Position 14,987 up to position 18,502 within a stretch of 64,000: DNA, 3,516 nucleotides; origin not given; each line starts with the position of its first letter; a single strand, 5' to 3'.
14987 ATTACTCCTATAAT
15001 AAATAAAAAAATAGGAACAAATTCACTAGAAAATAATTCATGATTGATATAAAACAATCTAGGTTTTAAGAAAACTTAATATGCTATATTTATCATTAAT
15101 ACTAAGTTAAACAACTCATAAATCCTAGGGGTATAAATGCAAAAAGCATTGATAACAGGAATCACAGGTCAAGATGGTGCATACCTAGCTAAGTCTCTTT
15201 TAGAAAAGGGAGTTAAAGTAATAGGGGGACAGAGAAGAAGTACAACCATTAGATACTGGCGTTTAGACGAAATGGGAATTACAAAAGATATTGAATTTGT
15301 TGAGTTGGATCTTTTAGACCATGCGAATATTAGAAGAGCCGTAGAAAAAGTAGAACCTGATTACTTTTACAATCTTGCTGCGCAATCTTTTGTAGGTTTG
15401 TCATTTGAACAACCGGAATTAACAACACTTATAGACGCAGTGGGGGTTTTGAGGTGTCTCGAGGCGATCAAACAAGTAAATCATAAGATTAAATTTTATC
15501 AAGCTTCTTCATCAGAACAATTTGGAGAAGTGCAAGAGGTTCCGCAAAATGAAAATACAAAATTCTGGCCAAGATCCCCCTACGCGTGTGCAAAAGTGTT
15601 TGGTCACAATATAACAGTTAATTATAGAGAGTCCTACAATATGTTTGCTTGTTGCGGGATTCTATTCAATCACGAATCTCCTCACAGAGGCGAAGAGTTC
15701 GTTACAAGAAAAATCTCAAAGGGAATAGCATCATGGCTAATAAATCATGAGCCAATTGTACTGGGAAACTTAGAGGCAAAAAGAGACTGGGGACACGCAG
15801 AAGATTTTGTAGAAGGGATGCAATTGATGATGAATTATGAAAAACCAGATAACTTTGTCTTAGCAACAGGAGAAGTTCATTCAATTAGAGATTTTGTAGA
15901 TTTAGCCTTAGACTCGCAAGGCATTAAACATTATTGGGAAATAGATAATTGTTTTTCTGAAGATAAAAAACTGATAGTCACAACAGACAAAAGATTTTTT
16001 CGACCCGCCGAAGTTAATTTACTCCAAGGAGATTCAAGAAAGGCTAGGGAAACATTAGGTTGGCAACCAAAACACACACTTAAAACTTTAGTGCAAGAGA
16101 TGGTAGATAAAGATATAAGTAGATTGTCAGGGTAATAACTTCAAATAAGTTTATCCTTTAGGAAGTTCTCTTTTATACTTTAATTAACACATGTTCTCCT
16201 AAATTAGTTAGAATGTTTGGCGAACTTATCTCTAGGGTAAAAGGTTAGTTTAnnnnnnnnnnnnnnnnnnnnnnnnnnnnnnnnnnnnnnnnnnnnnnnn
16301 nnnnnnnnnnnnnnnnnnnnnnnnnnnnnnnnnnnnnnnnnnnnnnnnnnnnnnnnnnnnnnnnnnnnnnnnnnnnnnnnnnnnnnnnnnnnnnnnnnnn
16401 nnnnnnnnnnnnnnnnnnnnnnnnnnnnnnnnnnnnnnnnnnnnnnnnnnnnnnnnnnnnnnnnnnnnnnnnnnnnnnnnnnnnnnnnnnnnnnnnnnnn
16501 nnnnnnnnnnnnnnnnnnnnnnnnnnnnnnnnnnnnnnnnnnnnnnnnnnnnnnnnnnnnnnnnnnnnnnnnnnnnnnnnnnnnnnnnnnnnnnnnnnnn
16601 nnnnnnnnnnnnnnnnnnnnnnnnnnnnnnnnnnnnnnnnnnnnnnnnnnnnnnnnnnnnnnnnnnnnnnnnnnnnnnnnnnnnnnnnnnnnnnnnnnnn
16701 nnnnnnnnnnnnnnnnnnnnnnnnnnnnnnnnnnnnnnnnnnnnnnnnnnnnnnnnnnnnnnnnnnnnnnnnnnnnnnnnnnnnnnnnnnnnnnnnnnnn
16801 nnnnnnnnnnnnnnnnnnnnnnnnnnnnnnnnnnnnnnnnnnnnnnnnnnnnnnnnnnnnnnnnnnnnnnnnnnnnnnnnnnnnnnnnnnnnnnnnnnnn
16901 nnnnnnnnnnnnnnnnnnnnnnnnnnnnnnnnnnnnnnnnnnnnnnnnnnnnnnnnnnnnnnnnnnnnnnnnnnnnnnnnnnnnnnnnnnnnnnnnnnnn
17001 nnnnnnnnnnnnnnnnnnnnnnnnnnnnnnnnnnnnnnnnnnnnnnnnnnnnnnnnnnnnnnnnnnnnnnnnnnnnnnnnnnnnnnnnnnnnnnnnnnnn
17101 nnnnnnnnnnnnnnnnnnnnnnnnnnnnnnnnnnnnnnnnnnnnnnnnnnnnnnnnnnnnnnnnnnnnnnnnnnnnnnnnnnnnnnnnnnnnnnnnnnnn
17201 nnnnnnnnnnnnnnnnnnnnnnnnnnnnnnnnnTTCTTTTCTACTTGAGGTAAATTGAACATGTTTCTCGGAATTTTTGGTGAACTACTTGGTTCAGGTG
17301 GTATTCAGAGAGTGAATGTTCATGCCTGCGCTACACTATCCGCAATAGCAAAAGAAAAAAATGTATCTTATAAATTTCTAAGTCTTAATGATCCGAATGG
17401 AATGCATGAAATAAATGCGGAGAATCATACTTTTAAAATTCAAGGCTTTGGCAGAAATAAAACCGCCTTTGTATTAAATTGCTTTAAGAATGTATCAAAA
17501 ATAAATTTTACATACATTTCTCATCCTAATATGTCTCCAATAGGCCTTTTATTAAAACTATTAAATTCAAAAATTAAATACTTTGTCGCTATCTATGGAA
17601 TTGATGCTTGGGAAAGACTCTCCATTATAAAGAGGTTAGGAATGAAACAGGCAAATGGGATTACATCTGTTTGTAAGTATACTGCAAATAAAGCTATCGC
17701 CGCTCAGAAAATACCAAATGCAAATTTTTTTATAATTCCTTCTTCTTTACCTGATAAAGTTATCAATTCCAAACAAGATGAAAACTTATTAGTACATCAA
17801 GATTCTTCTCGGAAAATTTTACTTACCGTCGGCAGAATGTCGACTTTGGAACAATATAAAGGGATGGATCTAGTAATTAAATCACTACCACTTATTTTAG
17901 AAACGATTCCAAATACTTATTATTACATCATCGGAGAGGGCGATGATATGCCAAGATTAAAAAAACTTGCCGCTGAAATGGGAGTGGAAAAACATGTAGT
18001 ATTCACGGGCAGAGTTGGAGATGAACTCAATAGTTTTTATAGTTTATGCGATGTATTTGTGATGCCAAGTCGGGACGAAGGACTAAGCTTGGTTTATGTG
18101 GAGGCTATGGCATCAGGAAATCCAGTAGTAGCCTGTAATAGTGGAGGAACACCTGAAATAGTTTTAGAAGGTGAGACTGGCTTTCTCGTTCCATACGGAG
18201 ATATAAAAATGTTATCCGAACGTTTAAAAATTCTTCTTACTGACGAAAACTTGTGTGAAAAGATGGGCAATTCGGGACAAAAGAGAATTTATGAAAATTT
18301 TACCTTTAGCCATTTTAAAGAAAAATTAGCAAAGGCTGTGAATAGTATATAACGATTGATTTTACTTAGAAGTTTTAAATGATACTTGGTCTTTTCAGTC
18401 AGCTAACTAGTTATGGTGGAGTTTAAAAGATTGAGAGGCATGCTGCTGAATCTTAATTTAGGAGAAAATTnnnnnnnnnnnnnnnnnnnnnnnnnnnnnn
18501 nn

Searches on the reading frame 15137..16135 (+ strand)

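Call 13: search_protein_families(library=pfam, proteins=[window:15137-16135:+], max_evalue=0.001)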
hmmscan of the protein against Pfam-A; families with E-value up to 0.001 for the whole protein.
window:15137-16135:+ (332 aa): 4 families
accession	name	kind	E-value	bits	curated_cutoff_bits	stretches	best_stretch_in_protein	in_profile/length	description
PF16363.11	GDP_Man_Dehyd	-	2.3e-120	402.4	27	1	5-322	1-332/332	GDP-mannose 4,6 dehydratase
PF01370.27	Epimerase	-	8.9e-65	218.9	20.9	1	4-241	1-238/240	NAD dependent epimerase/dehydratase family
PF04321.23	RmlD_sub_bind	-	9.8e-09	35.1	27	1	3-171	2-147/287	RmlD substrate binding domain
PF00106.31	adh_short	-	0.00091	19.2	26.6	0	3-74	2-73/195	short chain dehydrogenase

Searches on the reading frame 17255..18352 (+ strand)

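Call 13: search_protein_families(library=pfam, proteins=[window:17255-18352:+], max_evalue=0.001)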
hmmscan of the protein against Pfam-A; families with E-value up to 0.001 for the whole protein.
window:17255-18352:+ (365 aa): 4 families
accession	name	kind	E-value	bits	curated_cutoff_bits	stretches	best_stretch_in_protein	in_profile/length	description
PF00534.26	Glycos_transf_1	-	2.7e-41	141.4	26.4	1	184-344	13-172/172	Glycosyl transferases group 1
PF13692.12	Glyco_trans_1_4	-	2.6e-38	131.9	27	1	186-330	1-142/142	Glycosyl transferases group 1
PF20706.3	GT4-conflict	-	8.2e-07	28.8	26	1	255-301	272-318/385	Family 4 Glycosyltransferase in conflict systems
PF13524.12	Glyco_trans_1_2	-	0.00014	22.3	25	1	252-354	33-138/144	Glycosyl transferase-like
